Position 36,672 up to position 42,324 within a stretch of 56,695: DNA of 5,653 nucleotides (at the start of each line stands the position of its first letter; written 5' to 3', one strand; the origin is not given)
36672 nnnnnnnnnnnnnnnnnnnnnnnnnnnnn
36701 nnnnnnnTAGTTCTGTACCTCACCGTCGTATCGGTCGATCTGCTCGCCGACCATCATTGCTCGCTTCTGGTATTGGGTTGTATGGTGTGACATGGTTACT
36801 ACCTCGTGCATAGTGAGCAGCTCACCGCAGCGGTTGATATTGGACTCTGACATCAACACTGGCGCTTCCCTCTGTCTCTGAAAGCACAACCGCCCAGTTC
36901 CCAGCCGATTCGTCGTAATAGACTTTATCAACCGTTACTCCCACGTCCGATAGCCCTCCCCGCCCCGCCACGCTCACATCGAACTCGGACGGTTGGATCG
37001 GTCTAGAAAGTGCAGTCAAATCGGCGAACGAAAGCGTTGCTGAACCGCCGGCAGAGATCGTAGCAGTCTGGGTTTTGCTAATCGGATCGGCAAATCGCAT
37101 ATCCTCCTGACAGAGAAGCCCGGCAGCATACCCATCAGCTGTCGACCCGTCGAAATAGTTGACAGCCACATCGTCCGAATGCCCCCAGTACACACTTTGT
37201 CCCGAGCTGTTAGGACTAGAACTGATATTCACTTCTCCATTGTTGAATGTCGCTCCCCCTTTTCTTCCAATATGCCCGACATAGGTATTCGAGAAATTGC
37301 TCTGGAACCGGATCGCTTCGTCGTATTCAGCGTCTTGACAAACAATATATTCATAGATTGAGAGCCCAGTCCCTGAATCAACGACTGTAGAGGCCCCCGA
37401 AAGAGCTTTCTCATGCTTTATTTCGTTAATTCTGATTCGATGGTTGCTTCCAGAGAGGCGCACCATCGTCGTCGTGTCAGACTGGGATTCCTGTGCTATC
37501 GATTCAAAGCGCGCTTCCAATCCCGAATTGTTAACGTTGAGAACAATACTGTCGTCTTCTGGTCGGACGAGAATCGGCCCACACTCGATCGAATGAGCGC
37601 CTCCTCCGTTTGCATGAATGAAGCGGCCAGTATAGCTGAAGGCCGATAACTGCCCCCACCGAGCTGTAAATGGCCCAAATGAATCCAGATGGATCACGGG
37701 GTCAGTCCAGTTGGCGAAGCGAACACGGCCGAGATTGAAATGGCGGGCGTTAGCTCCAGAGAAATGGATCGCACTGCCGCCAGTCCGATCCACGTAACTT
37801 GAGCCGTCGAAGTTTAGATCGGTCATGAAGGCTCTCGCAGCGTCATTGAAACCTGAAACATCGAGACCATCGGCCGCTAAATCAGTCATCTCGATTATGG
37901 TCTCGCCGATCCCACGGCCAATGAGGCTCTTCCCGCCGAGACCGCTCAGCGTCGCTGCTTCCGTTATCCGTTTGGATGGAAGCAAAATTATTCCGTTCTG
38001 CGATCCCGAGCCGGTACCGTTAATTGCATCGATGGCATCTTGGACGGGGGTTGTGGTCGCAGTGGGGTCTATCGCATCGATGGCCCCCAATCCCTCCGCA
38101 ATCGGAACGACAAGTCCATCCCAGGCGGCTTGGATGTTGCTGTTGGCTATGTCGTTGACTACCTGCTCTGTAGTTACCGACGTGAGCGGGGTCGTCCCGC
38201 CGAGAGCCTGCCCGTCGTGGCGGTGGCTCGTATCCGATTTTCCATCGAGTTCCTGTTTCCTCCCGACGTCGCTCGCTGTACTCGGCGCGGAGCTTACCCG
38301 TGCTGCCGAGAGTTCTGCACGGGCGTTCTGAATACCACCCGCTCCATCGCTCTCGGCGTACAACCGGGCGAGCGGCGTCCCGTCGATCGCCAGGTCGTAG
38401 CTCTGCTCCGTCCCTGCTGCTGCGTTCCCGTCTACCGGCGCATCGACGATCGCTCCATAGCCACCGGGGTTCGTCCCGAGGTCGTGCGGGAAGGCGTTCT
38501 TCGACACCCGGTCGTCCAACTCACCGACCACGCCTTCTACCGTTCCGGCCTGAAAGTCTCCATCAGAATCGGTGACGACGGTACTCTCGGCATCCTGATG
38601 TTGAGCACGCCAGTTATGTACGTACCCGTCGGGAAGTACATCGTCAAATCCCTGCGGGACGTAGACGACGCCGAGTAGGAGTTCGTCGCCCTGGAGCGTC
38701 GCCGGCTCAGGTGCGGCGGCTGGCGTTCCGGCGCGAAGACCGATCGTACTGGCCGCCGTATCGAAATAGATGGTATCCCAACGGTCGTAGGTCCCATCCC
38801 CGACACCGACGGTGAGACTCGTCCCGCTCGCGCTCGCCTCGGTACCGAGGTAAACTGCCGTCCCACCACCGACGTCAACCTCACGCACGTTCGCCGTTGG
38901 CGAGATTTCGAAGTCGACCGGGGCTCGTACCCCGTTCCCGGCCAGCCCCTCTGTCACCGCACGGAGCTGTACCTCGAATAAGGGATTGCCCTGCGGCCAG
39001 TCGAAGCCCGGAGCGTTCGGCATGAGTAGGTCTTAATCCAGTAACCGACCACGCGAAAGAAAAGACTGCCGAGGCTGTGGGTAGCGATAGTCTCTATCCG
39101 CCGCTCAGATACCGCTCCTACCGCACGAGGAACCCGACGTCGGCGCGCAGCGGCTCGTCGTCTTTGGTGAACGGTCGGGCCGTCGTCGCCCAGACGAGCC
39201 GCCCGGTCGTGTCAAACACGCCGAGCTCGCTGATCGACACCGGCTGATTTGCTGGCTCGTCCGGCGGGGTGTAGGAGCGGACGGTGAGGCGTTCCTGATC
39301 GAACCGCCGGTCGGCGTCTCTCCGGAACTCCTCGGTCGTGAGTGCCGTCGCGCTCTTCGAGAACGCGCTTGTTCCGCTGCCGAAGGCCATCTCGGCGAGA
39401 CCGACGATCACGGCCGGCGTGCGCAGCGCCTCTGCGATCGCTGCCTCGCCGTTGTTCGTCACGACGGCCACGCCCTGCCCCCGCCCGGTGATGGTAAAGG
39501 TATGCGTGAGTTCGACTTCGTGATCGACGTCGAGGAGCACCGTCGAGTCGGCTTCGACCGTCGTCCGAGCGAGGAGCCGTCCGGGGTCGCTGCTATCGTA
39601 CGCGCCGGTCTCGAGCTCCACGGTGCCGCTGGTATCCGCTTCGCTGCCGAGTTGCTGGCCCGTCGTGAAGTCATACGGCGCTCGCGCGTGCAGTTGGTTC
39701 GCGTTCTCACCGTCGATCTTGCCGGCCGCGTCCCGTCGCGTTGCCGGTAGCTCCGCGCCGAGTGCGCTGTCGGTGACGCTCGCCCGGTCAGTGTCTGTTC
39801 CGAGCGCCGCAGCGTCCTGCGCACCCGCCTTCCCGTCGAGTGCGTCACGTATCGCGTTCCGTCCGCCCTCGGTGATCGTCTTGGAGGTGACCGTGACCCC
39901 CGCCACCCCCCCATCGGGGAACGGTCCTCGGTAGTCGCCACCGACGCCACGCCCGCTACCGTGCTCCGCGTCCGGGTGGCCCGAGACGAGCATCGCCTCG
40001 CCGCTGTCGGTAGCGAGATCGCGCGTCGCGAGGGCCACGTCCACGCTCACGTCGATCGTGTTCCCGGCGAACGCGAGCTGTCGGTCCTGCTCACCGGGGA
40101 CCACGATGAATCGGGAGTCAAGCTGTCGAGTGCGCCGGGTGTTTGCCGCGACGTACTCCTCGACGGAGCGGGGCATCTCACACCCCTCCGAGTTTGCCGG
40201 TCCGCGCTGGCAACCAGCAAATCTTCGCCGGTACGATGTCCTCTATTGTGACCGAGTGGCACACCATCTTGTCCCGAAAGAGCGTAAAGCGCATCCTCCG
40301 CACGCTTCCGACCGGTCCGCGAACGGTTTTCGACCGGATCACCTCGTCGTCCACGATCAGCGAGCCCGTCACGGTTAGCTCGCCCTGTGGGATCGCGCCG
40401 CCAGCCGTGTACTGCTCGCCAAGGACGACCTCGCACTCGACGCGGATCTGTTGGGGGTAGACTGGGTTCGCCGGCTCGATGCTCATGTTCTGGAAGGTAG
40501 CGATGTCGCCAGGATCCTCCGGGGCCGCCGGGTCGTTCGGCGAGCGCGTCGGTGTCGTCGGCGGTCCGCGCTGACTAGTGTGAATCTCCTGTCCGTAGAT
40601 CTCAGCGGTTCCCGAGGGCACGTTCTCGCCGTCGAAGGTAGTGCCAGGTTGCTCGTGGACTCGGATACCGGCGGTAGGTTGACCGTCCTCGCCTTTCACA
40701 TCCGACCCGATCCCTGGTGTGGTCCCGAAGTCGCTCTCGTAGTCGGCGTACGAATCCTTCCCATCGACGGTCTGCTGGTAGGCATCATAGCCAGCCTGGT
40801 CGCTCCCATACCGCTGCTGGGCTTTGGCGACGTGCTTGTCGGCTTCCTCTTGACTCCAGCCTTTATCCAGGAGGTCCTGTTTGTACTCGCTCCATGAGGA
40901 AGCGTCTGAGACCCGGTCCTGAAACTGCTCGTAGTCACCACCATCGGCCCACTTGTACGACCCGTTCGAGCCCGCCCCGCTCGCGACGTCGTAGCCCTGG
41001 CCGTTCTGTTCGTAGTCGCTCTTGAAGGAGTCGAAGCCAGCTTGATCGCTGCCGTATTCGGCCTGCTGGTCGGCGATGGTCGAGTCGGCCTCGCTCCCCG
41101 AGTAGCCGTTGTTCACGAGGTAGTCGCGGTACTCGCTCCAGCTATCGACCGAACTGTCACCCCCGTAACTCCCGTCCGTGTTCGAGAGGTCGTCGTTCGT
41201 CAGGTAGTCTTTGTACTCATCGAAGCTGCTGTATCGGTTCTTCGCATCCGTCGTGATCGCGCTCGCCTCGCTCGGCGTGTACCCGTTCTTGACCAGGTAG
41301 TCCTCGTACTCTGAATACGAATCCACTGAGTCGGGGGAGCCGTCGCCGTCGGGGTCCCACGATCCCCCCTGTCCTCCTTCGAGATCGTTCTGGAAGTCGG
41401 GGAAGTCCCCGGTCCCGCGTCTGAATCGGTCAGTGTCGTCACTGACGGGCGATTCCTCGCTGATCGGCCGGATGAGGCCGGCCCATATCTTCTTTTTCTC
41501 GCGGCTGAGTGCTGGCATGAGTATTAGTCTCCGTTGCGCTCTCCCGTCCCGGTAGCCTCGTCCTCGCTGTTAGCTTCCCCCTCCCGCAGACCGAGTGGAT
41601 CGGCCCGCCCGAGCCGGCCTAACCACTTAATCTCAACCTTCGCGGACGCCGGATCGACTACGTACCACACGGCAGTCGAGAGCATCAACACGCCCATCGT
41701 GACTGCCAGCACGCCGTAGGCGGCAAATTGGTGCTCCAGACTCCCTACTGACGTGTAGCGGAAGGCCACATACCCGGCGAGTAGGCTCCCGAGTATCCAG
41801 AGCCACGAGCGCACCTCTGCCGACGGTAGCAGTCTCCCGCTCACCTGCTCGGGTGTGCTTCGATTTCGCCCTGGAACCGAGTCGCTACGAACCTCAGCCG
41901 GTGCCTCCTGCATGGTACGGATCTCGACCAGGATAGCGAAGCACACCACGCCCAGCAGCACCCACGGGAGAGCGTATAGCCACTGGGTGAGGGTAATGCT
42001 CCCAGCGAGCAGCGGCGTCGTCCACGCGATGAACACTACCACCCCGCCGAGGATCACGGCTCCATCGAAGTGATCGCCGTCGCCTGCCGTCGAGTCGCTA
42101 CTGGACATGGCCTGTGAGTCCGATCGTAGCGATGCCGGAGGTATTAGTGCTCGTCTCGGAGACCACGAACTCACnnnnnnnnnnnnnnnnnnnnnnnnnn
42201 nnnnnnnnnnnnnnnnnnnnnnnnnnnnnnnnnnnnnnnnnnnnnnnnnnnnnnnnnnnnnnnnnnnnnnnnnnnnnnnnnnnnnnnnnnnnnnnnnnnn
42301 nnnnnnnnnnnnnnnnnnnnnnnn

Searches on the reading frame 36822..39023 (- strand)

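Call 49: search_protein_families(library=pfam, proteins=[window:36822-39023:-], max_evalue=0.1)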
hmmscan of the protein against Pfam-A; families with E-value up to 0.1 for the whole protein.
window:36822-39023:- (733 aa): 0 families

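Call 50: search_protein_families(library=phrogs, proteins=[window:36822-39023:-], max_evalue=0.01)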
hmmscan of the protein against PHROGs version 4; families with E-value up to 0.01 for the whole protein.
window:36822-39023:- (733 aa): 1 family
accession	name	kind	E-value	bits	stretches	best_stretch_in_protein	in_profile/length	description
phrog_20556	-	tail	4.4e-52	178.8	1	1-249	1-252/528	baseplate protein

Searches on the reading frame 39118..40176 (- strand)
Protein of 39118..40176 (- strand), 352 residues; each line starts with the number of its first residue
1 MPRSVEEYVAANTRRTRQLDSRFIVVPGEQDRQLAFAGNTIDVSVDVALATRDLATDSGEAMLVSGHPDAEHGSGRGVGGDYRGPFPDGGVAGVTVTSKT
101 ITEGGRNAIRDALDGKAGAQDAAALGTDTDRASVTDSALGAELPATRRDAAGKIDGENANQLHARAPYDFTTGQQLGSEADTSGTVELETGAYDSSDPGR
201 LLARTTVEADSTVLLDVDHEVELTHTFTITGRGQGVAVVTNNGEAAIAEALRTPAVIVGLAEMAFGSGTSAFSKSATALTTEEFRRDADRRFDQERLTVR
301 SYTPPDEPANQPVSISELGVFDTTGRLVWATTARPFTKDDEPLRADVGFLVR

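Call 49: search_protein_families(library=pfam, proteins=[window:39118-40176:-], max_evalue=0.1)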
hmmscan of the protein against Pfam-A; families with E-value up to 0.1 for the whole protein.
window:39118-40176:- (352 aa): 0 families

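Call 50: search_protein_families(library=phrogs, proteins=[window:39118-40176:-], max_evalue=0.01)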
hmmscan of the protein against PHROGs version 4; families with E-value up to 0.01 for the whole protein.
window:39118-40176:- (352 aa): 3 families
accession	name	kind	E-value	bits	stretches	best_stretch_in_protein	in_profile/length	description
phrog_21822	-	unknown function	8.8e-80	269.8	1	1-351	1-329/330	-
phrog_5417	-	unknown function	1.7e-10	41.9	2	237-328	33-132/156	-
phrog_1780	-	tail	0.0074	15.9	0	237-331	8-105/855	tail collar fiber protein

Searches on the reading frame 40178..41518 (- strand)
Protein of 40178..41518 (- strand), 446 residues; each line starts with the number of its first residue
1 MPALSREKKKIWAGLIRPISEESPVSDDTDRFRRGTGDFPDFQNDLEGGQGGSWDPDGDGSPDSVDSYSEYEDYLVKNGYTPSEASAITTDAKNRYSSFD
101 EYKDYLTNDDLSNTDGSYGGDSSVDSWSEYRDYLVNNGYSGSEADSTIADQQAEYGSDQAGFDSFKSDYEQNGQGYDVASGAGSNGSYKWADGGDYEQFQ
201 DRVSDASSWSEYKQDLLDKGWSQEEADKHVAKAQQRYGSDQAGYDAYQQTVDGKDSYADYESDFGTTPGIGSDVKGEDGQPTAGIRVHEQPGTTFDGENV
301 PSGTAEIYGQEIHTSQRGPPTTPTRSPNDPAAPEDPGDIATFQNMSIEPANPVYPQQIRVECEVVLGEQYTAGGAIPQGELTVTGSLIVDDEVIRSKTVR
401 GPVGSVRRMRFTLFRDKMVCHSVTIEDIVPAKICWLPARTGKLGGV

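Call 49: search_protein_families(library=pfam, proteins=[window:40178-41518:-], max_evalue=0.1)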
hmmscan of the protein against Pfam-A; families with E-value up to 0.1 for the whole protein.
window:40178-41518:- (446 aa): 1 family
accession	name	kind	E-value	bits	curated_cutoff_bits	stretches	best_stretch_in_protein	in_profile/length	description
PF08513.17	LisH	-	0.0016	18.8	21.6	0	132-143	9-20/27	LisH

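Call 50: search_protein_families(library=phrogs, proteins=[window:40178-41518:-], max_evalue=0.01)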
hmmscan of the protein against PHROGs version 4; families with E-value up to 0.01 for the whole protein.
window:40178-41518:- (446 aa): 1 family
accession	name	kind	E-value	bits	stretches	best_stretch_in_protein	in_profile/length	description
phrog_18987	-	unknown function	8e-61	206.8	3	194-438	36-265/269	-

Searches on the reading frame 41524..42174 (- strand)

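Call 49: search_protein_families(library=pfam, proteins=[window:41524-42174:-], max_evalue=0.1)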
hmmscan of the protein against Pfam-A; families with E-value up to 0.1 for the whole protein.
window:41524-42174:- (216 aa): 1 family
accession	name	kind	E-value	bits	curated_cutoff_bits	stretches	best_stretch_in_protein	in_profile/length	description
PF15706.10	TMEM132_C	-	0.046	13.9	27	1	71-127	36-82/87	TMEM132 C-terminal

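Call 50: search_protein_families(library=phrogs, proteins=[window:41524-42174:-], max_evalue=0.01)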
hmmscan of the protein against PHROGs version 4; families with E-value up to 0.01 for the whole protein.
window:41524-42174:- (216 aa): 0 families

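Call 85: search_protein_families(library=phrogs, proteins=[window:41524-42174:-], max_evalue=0.01)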
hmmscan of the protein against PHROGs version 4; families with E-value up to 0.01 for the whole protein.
window:41524-42174:- (216 aa): 0 families

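Call 116: search_protein_families(library=padloc, proteins=[window:41524-42174:-], max_evalue=0.1)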
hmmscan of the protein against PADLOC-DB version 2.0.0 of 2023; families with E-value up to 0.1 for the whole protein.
window:41524-42174:- (216 aa): 0 families
